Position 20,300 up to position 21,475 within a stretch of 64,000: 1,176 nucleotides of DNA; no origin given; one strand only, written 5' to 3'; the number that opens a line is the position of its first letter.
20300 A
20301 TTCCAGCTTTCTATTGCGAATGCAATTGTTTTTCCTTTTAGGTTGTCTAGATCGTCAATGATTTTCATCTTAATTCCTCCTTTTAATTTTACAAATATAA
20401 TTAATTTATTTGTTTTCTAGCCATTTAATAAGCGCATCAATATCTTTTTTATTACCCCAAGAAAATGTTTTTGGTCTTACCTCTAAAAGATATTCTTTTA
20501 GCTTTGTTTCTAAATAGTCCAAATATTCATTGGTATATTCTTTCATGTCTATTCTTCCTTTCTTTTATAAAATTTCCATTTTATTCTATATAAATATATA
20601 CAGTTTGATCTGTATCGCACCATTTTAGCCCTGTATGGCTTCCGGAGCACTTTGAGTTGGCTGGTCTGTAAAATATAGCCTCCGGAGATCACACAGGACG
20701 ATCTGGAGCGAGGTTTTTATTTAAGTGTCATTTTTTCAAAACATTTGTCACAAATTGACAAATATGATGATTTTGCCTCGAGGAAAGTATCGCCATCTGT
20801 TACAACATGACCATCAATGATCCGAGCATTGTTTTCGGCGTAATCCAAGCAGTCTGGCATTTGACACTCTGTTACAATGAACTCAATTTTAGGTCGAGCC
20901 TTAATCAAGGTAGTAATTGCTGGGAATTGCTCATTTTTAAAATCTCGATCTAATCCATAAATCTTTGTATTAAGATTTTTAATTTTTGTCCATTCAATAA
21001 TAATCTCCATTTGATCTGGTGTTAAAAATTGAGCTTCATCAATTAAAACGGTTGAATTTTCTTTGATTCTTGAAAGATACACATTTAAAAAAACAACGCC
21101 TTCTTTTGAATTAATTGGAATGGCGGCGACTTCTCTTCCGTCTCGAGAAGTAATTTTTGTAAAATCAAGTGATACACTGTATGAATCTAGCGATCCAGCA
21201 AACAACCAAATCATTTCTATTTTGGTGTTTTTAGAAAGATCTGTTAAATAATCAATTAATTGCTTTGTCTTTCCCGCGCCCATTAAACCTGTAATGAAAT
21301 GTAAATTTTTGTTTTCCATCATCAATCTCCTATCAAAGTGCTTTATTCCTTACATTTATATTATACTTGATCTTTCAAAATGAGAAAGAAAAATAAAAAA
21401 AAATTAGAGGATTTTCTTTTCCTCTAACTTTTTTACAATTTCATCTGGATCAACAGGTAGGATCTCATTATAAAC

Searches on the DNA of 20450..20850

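Call 109: search_rna_families(source=window, start=20450, end=20850, threshold=evalue, max_evalue=10)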
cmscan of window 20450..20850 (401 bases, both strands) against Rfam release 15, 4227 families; matches with E-value up to 10: 0.
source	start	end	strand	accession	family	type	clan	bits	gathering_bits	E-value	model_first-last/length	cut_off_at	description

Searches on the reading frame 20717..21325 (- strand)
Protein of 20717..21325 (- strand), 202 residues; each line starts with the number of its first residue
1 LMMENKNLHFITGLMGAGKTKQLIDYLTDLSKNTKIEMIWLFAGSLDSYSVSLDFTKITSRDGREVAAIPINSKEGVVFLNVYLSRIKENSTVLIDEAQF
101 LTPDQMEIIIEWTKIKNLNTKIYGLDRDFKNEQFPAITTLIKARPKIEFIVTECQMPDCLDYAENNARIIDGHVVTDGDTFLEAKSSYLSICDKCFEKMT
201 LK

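Call 54: find_homologous_proteins(query=window:20717-21325:-, max_evalue=1e-20)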
Query window:20717-21325:- (202 aa): 3 proteins with E <= 1e-20 among 447 candidates.
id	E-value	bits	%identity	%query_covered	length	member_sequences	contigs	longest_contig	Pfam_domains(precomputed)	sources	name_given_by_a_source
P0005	1.4e-120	418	95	99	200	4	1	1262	PF00265.25,PF13401.13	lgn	-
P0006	1.5e-81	291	69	99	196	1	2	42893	PF00265.25,PF13604.13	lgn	-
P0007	2.1e-76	274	65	99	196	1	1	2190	PF00265.25,PF13604.13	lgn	-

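Call 55: find_encoding_contigs(protein=P0006, flank=10000, max_places=4)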
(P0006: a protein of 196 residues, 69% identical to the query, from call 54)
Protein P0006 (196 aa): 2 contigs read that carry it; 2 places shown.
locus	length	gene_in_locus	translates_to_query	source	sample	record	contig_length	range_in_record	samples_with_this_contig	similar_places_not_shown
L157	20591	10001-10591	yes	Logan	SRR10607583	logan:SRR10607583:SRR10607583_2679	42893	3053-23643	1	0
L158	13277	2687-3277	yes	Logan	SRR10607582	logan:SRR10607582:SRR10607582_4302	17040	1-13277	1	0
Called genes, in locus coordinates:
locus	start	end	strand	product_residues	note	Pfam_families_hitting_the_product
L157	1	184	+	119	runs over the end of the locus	-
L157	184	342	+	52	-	-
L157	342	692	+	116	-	-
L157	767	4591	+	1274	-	PF02811:PHP, PF07733:DNA_pol3_alpha, PF17657:DNA_pol3_finger, PF14579:HHH_6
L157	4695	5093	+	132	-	PF08761:dUTPase_2 (weak)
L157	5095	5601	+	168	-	-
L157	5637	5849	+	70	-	-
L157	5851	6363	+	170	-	PF00692:dUTPase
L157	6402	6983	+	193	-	PF00625:Guanylate_kin, PF13238:AAA_18 (weak)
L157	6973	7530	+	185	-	PF05866:RusA (weak)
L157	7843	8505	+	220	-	PF04542:Sigma70_r2 (weak)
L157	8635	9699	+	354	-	PF12224:Amidoligase_2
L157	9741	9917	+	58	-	-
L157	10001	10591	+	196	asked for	PF00265:TK, PF13604:AAA_30 (weak)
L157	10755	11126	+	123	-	-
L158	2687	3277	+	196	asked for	PF00265:TK, PF13604:AAA_30 (weak)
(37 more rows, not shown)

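Call 56: find_encoding_contigs(protein=P0007, flank=3000, max_places=4)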
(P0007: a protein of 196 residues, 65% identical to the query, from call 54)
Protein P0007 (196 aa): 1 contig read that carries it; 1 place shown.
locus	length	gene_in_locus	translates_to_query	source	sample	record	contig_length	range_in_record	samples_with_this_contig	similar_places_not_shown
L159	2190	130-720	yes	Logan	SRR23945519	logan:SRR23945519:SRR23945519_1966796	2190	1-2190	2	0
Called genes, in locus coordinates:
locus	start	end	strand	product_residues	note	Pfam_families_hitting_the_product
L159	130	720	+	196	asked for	PF00265:TK, PF13604:AAA_30 (weak)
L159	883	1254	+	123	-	-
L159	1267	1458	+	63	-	-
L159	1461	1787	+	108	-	-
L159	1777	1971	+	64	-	-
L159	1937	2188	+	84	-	?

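Call 57: find_encoding_contigs(protein=P0005, flank=3000, max_places=4)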
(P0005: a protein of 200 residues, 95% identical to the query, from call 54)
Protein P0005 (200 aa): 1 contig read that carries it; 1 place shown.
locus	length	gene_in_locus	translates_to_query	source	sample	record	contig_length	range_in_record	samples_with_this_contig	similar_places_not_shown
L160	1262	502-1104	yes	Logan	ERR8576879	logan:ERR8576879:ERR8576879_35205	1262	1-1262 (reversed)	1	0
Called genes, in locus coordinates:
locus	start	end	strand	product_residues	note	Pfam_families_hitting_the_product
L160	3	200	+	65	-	?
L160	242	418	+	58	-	-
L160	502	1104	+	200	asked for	PF00265:TK, PF13401:AAA_22 (weak)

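Call 64: search_protein_families(library=pfam, proteins=[window:20717-21325:-], max_evalue=0.01)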
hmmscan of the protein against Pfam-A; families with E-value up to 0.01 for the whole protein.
window:20717-21325:- (202 aa): 3 families
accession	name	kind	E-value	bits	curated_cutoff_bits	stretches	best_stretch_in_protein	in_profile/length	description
PF00265.24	TK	-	2.5e-16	60.4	20.6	1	7-196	2-176/176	Thymidine kinase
PF13401.12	AAA_22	-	6.4e-06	27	27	1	5-115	4-110/130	AAA domain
PF02562.22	PhoH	-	0.0045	16.9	27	0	89-110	119-140/205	PhoH-like protein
